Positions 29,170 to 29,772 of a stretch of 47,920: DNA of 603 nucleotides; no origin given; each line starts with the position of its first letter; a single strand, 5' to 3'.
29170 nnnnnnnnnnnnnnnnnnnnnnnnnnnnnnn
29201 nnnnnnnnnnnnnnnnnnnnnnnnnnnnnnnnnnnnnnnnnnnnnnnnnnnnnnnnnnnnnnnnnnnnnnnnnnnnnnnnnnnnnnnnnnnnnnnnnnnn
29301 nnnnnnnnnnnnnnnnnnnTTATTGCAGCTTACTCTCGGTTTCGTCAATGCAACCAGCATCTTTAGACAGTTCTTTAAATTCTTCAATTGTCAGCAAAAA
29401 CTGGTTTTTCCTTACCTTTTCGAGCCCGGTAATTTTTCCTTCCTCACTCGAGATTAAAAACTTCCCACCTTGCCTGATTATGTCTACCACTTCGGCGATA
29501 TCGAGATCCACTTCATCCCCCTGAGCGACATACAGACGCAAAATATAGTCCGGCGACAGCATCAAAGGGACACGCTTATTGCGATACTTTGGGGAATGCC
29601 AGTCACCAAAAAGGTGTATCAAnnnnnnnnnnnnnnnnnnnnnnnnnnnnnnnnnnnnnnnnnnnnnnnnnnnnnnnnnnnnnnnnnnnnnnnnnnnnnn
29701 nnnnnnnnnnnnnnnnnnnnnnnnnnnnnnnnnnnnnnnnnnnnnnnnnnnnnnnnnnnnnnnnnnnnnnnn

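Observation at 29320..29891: Gifsy-type SOS induction circuit: LexA box, dinI-like gene, small antirepressor candidate, and a repressor lacking S24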

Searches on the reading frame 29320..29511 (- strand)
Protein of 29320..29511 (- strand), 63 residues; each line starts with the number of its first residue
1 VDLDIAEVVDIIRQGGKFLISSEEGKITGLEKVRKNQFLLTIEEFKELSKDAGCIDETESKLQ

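Call 26: search_protein_families(library=phrogs, proteins=[window:29320-29511:-], max_evalue=0.1)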
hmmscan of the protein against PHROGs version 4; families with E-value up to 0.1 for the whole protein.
window:29320-29511:- (63 aa): 4 families
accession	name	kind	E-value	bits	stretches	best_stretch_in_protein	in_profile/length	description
phrog_340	-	unknown function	1.4e-14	54.7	1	3-62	13-72/85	-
phrog_4792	-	transcription regulation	0.0035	18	1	18-54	200-236/268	anti-repressor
phrog_2983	-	unknown function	0.065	14.5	0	34-60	16-42/65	-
phrog_18963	-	unknown function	0.094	14.2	1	9-60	35-85/111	-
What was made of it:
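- On Large Ant/BRO/KilAC-type antirepressors (P22 Ant and similar): There is only a faint phrog_4792 match (0.0035) to a 37-residue stretch (call 26).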

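Call 27: search_protein_families(library=ncbifam, proteins=[window:29320-29511:-], max_evalue=0.1)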
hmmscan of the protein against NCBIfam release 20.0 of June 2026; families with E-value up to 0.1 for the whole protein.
window:29320-29511:- (63 aa): 0 families

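Call 28: find_homologous_proteins(query=window:29320-29511:-, max_evalue=0.01)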
Query window:29320-29511:- (63 aa): 28 proteins with E <= 0.01 among 29 candidates.
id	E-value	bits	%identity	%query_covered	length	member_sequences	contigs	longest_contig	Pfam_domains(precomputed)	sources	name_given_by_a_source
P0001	1.5e-30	120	97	100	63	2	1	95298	-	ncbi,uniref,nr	ncbi:hypothetical protein [Klebsiella michiganensis]|uniref:hypothetical protein n=1 Tax=Klebsiella 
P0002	1.8e-30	120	97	100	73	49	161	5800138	-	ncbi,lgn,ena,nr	ncbi:hypothetical protein ICQ41_004254 [Salmonella enterica]|nr:hypothetical protein [Klebsiella gri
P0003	2.0e-30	120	97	100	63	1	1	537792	-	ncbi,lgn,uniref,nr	ncbi:hypothetical protein [Klebsiella grimontii]|uniref:hypothetical protein n=1 Tax=Klebsiella grim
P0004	2.2e-30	120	97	100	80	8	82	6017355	-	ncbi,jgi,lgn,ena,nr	nr:hypothetical protein [Klebsiella michiganensis]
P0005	2.4e-30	120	97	100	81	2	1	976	-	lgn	-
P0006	2.8e-30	120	95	100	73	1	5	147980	-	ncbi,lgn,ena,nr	ncbi:hypothetical protein FMJ37_27375 [Klebsiella michiganensis]|nr:hypothetical protein [Klebsiella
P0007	3.1e-30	119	97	100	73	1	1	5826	-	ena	-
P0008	3.9e-30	119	95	100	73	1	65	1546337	-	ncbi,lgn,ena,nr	ncbi:TPA: hypothetical protein R1882_001749 [Klebsiella oxytoca]|nr:hypothetical protein [Klebsiella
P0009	3.9e-30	119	95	100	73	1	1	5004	-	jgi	jgi:uncharacterized protein YuzE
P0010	4.5e-30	119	95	100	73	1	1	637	-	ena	-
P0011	9.0e-30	118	95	100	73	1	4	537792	-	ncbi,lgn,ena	-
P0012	1.1e-29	118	95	100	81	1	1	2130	-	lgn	-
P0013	1.2e-29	118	95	100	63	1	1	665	-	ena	-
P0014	1.9e-29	117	95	100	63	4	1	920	-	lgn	-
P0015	2.1e-29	117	95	100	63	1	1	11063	-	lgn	-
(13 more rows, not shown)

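Call 47: search_protein_families(library=pfam, proteins=[window:29320-29511:-], max_evalue=10)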
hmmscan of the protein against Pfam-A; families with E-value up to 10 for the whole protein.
window:29320-29511:- (63 aa): 0 families
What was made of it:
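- It has no S24 domain (call 47). The repressor has no cleavage domain (call 47).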

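Call 55: search_protein_representatives(protein=window:29320-29511:-)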
Query: 63 residues. Proteins with E-value up to 0.001 (for the whole library): 14; up to 1e-10: 7; up to 1e-30: 0. The best 14 are listed.
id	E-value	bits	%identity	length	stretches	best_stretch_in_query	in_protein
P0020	3.4e-29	114.5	94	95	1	1-63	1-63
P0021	1.5e-28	112.5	89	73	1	1-63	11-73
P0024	2.4e-20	86.8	94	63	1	1-49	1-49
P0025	2.2e-19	83.8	86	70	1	14-63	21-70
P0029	2.8e-14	67.9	58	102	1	1-60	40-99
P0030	3.7e-14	67.5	58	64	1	1-60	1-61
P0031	5.4e-12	60.7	52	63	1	1-62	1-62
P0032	5.7e-10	54.4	47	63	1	4-61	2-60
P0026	1.2e-08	50.2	86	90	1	3-38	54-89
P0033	1.5e-06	43.6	47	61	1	3-57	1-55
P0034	1.7e-05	40.4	41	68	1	8-56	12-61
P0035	1.8e-05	40.3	39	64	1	2-60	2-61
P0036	2.7e-05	39.7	39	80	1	8-63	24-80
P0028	3.2e-04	36.4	88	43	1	1-26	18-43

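Call 56: predict_structure(protein=window:29320-29511:-)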
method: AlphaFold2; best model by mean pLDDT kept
length: 63 residues; sequences in the alignment: 1
mean_pLDDT: 53.9   pTM: 0.30
mean pLDDT of the five models: 53.9, 52.2, 50.6, 48.3, 46.4
residues with pLDDT >= 90: 0; 70-90: 0; 50-70: 43; < 50: 20
segments of 3 or more residues with pLDDT < 50: 30-37, 56-63
pLDDT, mean of each block of 10 residues (from residue 1): 56 59 51 46 64 52 37
secondary structure, 60 per line:
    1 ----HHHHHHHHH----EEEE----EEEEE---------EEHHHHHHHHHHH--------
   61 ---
elements in order: H5-13 E18-21 E26-30 H42-52
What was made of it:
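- Tried and rejected: The single-sequence AF2 model was poor, with pLDDT 54 (call 56).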

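Call 63: search_protein_families(library=phrogs, alignment_id=A2, max_evalue=0.01)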
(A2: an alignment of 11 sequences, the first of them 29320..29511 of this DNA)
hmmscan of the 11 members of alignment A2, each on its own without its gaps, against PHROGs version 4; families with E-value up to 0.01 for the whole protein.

A. member 1, window:29320-29511:- (63 aa): 2 families
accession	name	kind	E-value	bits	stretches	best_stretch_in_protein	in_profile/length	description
phrog_340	-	unknown function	1.4e-14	54.7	1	3-62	13-72/85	-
phrog_4792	-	transcription regulation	0.0035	18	1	18-54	200-236/268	anti-repressor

B. families by the number of members that match (of 11 scanned): 2 families
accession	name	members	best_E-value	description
phrog_340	-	11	2.2e-15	-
phrog_4792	-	3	0.00031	anti-repressor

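Call 66: find_encoding_contigs(protein=P0031, flank=10000, max_places=3)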
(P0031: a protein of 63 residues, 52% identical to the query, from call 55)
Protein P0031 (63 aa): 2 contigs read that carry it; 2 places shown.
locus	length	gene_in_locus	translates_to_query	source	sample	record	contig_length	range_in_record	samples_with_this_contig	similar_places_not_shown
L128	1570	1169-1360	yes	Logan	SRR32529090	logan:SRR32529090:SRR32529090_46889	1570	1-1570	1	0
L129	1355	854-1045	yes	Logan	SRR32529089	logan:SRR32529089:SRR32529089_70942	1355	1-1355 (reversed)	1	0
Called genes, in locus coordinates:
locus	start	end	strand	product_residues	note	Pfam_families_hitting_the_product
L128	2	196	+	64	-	?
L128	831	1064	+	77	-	PF06183:DinI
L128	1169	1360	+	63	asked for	-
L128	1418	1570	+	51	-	?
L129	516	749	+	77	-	PF06183:DinI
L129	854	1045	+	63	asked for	-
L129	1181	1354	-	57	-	?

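Call 67: find_encoding_contigs(protein=P0035, flank=10000, max_places=2)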
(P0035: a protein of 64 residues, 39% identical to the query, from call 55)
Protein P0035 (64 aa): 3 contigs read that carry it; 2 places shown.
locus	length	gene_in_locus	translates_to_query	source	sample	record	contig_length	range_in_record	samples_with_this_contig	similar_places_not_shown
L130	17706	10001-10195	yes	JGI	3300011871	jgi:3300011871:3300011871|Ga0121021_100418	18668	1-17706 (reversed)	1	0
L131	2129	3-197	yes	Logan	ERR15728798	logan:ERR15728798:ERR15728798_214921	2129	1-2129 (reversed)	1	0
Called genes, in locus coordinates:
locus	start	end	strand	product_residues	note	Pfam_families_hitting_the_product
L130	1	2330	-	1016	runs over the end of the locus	PF06630:Exonuc_VIII, PF12684:DUF3799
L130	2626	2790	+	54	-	-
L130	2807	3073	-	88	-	-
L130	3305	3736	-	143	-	-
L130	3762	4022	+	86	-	PF15943:YdaS_toxin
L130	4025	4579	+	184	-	PF06254:YdaT_toxin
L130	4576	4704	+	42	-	-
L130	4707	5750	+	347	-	PF04492:Phage_rep_O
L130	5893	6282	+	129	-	-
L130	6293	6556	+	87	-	PF06163:DUF977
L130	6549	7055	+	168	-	-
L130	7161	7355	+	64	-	-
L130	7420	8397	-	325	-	PF16162:KwaB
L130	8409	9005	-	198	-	PF28043:KwaA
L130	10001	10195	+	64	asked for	-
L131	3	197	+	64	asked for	?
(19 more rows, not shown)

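Call 68: find_encoding_contigs(protein=P0032, flank=10000, max_places=2)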
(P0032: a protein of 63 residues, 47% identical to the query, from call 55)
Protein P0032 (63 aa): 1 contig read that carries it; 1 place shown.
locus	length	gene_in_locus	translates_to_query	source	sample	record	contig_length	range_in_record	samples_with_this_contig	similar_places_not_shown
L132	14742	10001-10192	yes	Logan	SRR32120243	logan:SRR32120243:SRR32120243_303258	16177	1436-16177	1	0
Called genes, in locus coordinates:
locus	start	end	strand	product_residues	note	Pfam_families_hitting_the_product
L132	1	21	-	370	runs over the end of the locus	PF03837:RecT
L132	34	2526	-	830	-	PF06630:Exonuc_VIII, PF12684:DUF3799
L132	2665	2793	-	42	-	-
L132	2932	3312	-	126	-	-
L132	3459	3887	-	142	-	-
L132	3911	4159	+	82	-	PF15943:YdaS_toxin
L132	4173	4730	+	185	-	PF06254:YdaT_toxin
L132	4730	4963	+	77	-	-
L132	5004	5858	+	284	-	-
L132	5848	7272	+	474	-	PF00772:DnaB, PF13481:AAA_25, PF03796:DnaB_C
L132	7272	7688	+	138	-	-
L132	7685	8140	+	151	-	-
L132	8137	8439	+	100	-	-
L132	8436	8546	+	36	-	-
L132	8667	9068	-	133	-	-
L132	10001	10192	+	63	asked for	-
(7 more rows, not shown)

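Call 69: find_encoding_contigs(protein=P0033, flank=10000, max_places=2)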
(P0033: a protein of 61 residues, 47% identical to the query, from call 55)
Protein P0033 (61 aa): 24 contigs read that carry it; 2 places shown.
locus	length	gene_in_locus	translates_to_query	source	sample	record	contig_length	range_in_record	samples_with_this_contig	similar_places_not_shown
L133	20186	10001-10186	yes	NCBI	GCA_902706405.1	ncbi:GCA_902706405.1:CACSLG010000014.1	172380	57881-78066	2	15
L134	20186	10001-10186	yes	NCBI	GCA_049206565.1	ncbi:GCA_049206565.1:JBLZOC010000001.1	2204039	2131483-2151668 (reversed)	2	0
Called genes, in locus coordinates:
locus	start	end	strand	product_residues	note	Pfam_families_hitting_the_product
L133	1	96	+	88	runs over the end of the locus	PF06163:DUF977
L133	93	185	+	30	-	-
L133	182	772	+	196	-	-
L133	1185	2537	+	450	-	PF13289:SIR2_2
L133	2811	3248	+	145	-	PF00583:Acetyltransf_1, PF13673:Acetyltransf_10 (weak), PF13508:Acetyltransf_7 (weak)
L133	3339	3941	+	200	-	PF00589:Phage_integrase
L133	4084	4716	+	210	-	PF00132:Hexapep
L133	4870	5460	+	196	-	PF04229:GrpB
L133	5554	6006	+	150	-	PF00583:Acetyltransf_1 (weak), PF13508:Acetyltransf_7 (weak)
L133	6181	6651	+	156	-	PF00583:Acetyltransf_1, PF13673:Acetyltransf_10, PF13508:Acetyltransf_7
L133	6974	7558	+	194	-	PF13643:DUF4145 (weak)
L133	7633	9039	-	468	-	-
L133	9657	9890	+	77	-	PF06183:DinI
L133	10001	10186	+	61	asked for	-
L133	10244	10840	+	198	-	PF07105:DUF1367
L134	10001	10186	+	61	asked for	-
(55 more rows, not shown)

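Call 76: predict_structure(alignment_id=A4)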
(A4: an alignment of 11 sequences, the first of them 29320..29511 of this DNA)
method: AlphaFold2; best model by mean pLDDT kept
length: 63 residues; sequences in the alignment: 11
mean_pLDDT: 80.0   pTM: 0.46
mean pLDDT of the five models: 80.0, 79.4, 76.4, 75.8, 74.6
residues with pLDDT >= 90: 0; 70-90: 54; 50-70: 8; < 50: 1
segments of 3 or more residues with pLDDT < 50: none
pLDDT, mean of each block of 10 residues (from residue 1): 80 86 87 79 83 73 53
secondary structure, 60 per line:
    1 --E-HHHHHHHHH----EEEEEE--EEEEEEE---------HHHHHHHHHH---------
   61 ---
elements in order: H5-13 E18-23 E26-32 H42-51
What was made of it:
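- Tried and rejected: With an alignment the model reached pLDDT 80 and showed an alpha-beta-beta-alpha fold (call 76).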

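Call 83: fold_search(model_id=the predicted structure, library=pdb)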
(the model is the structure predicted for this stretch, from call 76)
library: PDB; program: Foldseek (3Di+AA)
matches with E <= 10: 56; with E <= 0.001: 0
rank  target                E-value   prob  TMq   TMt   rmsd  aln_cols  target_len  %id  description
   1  1wvc                  9.0e-01  0.11  0.22  0.06  13.7        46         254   17  alpha-D-glucose-1-phosphate cytidylyltransferase complexed with CTP (released 2005-01-11)
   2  4uca_B                2.4e+00  0.02  0.15  0.08  14.0        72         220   15  N-terminal globular domain of the RSV Nucleoprotein in complex with C- terminal peptide of the Phosphoprotein (released 2015-08-19)
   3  8i13_G                2.8e+00  0.09  0.36  0.12  11.3        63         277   14  Cryo-EM structure of 6-subunit Smc5/6 (released 2024-06-26)
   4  6ax5_MODEL_1_A        2.8e+00  0.08  0.27  0.22  10.7        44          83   20  RPT1 region of INI1/SNF5/SMARCB1_HUMAN - SWI/SNF-related matrix-associated actin-dependent regulator of chroma (released 2017-10-18)
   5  5l7a_A                2.8e+00  0.05  0.21  0.21   8.6        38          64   26  The crystal structure of the Human SNF5/INI1 domain (released 2017-05-10)
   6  1tzf                  3.0e+00  0.09  0.28  0.08  15.4        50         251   16  X-ray Crystal Structure of alpha-D-glucose-1-phosphate cytidylyltransferase from Salmonella typhi (released 2004-09-07)
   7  6gk9_A                3.2e+00  0.13  0.27  0.05   5.8        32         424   22  Inhibited structure of IMPDH from Pseudomonas aeruginosa (released 2019-02-27)
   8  8py1_C                3.2e+00  0.09  0.31  0.15   9.4        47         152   13  Sensor domain of Asticcacaulis benevestitus chemoreceptor in complex with formate. (released 2025-02-12)
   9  7r1c                  3.6e+00  0.06  0.28  0.27  17.5        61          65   16  Cryo-EM structure of Bacillus megaterium gas vesicles (released 2022-06-15)
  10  7mbz_C                3.9e+00  0.09  0.30  0.09   6.2        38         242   26  Outward facing conformation of the MetNI methionine ABC transporter in complex with lipo-MetQ (released 2021-09-01)
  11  7mbz_D                4.2e+00  0.08  0.29  0.10   6.6        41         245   24  Outward facing conformation of the MetNI methionine ABC transporter in complex with lipo-MetQ (released 2021-09-01)
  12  3if8_A                4.2e+00  0.05  0.24  0.07   9.6        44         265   20  Crystal Structure of ZWILCH, a member of the RZZ kinetochore complex (released 2010-06-09)
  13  9zng_7                4.5e+00  0.13  0.29  0.09   6.1        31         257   19  Cryo-EM structure of the Methanosarcina acetivorans 70S ribosome in complex with SriD (released 2026-01-28)
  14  5l7b_MODEL_1_A        4.5e+00  0.03  0.20  0.17   8.3        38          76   24  Solution structure of the human SNF5/INI1 domain (released 2017-05-10)
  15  7n10_A                4.8e+00  0.06  0.30  0.31  10.3        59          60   29  Co-crystal structure of Prx with ComR DNA binding domain (released 2021-07-28)
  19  3p9a_A                6.4e+00  0.02  0.20  0.11  14.1        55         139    9  An atomic view of the nonameric small terminase subunit of Bacteriophage P22 (released 2012-05-09)
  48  3p9a_B                9.0e+00  0.01  0.17  0.11  12.5        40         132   18  An atomic view of the nonameric small terminase subunit of Bacteriophage P22 (released 2012-05-09)
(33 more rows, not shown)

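Call 84: fold_search(model_id=the predicted structure, library=viral)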
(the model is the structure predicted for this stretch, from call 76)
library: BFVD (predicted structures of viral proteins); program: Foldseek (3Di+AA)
matches with E <= 10: 284; with E <= 0.001: 0
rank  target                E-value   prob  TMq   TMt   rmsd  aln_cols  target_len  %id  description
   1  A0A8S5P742            4.5e-01  0.11  0.24  0.15  12.9        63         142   21  Uncharacterized protein [Herelleviridae sp. cttEB8]
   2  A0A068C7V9            6.9e-01  0.23  0.36  0.15  12.6        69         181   22  Bacteriophage SP-beta YorD domain-containing protein [Listeria phage LMTA-148]
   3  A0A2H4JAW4            7.4e-01  0.18  0.31  0.26  12.3        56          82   18  Uncharacterized protein [uncultured Caudovirales phage]
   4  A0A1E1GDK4            7.4e-01  0.12  0.32  0.27  11.2        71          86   21  (no name in the UniProt tables at hand)
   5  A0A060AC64            7.9e-01  0.21  0.36  0.20  12.5        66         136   20  Bacteriophage SP-beta YorD domain-containing protein [Listeria phage LMSP-25]
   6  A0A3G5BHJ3            8.5e-01  0.14  0.31  0.05   9.9        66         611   12  Wssv143 [White spot syndrome virus]
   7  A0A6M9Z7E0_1          9.1e-01  0.09  0.30  0.03  11.7        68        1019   26  RNA-directed RNA polymerase [Picornavirales sp.]
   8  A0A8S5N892            1.1e+00  0.33  0.37  0.24   6.7        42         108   14  Uncharacterized protein [Siphoviridae sp. ctpLW14]
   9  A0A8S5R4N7            1.1e+00  0.25  0.33  0.47   3.6        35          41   28  NTF2-2 NTF2 fold immunity protein [Podoviridae sp. ct8nN1]
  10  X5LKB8                1.1e+00  0.21  0.36  0.30  10.2        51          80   24  U exon (Fragment) [Pigeon adenovirus 1]
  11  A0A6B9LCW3            1.3e+00  0.15  0.31  0.30  10.7        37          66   19  Uncharacterized protein [Mycobacterium phage BirdsNest]
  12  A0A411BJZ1            1.3e+00  0.05  0.21  0.15  14.0        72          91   12  (no name in the UniProt tables at hand)
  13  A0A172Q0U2            1.4e+00  0.25  0.36  0.40   3.8        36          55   14  Uncharacterized protein [Acinetobacter phage vB_AbaM_ME3]
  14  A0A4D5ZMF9            1.4e+00  0.10  0.26  0.15   9.4        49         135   24  (no name in the UniProt tables at hand)
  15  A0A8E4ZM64            1.5e+00  0.16  0.34  0.36   9.9        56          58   16  Uncharacterized protein [Tenacibaculum phage Gundel_1]
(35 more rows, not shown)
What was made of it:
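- Tried and rejected: Foldseek against PDB and BFVD then gave nothing below E=0.4 (calls 83, 84).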

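Call 96: search_solved_structures(query=A2, max_evalue=1)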
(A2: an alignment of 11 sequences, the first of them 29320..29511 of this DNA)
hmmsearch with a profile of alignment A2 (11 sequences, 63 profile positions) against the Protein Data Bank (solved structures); distinct sequences matched with E-value up to 1: 3.
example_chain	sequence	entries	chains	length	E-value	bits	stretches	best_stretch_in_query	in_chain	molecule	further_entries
4xuv_A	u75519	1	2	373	0.2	14.7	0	41-58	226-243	Glycoside hydrolase family 105 protein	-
4ny2_A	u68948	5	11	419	0.51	13.4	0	37-58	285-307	Deacetylase DA1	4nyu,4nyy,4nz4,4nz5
4nz1_A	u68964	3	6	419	0.52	13.4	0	37-58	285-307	Deacetylase DA1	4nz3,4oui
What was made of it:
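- Tried and rejected: A PDB sequence search with the family profile also found nothing (call 96).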

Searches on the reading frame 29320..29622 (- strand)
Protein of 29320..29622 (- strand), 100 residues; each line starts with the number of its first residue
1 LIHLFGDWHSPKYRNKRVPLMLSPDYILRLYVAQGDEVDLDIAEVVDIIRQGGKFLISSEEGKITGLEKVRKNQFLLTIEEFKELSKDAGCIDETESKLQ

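Call 7: search_protein_families(library=pfam, proteins=[window:29320-29622:-], max_evalue=0.01)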
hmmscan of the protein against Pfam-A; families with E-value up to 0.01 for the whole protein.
window:29320-29622:- (100 aa): 0 families

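Call 15: search_dna_similar(query=window:29320-29622:-, collection=phages, mode=protein, max_rows=40, max_evalue=1, rows=spread)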
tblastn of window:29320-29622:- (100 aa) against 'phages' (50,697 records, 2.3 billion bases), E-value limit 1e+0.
Records with a match: 7; places in all: 9; records where one place covers at least 80% of the query: 4.
Best place of each record, by identity: 90-95% 2; 80-90% 1; 60-80% 2; <60% 2.
By first word of the organism name: Klebsiella 5; Listeria 1; Enterococcus 1.
By host as written in the record: Klebsiella pneumoniae KH43 1; Klebsiella pneumoniae ST405-OXA48 1; Klebsiella pneumoniae 1; Klebsiella pneumoniae ST13-OXA48 1; Klebsiella pneumoniae ST846-OXA48 1; Listeria monocytogenes 1; Enterococcus faecalis 1.
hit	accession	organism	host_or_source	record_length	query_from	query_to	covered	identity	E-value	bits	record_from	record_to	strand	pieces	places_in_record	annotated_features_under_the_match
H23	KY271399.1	Klebsiella phage 5 LV-2017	Klebsiella pneumoniae KH43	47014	5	100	96%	90.7%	3e-40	187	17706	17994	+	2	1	none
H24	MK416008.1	Klebsiella phage ST405-OXA48phi1.3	Klebsiella pneumoniae ST405-OXA48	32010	11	100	90%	93.4%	8e-38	178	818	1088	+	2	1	hypothetical protein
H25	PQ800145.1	Klebsiella phage Kpn_R1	Klebsiella pneumoniae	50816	8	100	93%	75.8%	6e-37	136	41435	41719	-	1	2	record has no annotation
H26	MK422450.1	Klebsiella phage ST13-OXA48phi12.4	Klebsiella pneumoniae ST13-OXA48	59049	8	100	93%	75.8%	6e-37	136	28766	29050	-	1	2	hypothetical protein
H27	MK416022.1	Klebsiella phage ST846-OXA48phi9.2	Klebsiella pneumoniae ST846-OXA48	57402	5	26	22%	81.8%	4e-6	49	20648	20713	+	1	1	none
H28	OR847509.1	Listeria phage LM 4-11-1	Listeria monocytogenes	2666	35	72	38%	42.2%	8e-2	37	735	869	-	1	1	record has no annotation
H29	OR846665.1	Enterococcus phage Efs 1-1-1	Enterococcus faecalis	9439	35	72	38%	42.2%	9e-2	36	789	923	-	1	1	record has no annotation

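Call 16: search_protein_families(library=phrogs, proteins=[window:29320-29622:-], max_evalue=0.01)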
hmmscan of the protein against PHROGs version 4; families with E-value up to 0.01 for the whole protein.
window:29320-29622:- (100 aa): 2 families
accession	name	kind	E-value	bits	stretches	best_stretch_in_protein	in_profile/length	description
phrog_340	-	unknown function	3.7e-14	53.3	1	40-99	13-72/85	-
phrog_4792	-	transcription regulation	0.0099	16.6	0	55-91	200-236/268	anti-repressor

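Call 27: search_protein_families(library=ncbifam, proteins=[window:29320-29622:-], max_evalue=0.1)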
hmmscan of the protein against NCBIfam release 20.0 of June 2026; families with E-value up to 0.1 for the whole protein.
window:29320-29622:- (100 aa): 0 families
